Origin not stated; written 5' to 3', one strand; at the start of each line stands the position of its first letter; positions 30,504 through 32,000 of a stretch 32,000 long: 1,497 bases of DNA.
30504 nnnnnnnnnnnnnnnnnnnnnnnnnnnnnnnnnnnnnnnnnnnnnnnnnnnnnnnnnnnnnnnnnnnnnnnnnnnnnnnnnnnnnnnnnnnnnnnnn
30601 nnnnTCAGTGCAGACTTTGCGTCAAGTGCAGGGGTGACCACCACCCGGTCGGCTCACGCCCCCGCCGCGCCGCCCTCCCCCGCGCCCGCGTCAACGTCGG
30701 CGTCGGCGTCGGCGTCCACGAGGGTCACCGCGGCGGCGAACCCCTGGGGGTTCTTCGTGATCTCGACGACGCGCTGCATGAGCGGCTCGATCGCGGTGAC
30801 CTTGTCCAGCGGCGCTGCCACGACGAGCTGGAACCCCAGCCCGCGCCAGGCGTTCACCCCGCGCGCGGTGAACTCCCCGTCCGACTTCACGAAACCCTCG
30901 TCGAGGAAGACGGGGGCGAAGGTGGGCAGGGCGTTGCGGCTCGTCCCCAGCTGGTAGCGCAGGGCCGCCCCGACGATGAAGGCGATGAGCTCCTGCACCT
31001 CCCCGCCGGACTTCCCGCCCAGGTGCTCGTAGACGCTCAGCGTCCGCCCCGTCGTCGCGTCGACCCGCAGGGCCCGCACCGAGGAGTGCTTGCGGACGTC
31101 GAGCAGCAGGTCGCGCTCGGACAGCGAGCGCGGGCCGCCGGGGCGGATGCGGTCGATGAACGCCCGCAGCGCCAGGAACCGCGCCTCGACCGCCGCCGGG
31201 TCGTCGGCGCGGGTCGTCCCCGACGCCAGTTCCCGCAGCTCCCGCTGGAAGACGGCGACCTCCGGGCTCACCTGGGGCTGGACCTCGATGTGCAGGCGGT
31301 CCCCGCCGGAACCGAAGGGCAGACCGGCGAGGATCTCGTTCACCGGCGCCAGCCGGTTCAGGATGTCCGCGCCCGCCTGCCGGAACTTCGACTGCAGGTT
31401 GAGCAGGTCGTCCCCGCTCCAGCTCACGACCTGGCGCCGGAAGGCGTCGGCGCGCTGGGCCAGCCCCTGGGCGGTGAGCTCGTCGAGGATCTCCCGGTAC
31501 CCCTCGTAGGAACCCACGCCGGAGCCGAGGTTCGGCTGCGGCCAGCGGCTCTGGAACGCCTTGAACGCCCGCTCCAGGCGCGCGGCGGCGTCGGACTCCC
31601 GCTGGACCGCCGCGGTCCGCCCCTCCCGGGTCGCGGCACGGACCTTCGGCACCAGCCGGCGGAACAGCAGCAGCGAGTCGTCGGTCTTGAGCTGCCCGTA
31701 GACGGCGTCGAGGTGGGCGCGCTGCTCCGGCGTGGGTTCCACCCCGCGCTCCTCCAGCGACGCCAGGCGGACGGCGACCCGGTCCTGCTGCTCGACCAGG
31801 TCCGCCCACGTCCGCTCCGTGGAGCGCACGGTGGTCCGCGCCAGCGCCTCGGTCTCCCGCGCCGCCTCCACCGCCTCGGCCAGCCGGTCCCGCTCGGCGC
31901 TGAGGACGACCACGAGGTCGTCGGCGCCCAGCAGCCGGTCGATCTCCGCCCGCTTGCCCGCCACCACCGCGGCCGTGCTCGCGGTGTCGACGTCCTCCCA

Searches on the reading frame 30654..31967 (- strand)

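Call 12: search_protein_families(library=pfam, proteins=[window:30654-31967:-], max_evalue=0.001)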
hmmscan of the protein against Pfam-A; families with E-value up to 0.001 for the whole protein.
window:30654-31967:- (437 aa): 1 family
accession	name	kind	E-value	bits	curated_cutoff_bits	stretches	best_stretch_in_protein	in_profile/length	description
PF13558.12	SbcC_Walker_B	-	2.6e-19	69.7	27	1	288-375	3-89/90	SbcC/RAD50-like, Walker B motif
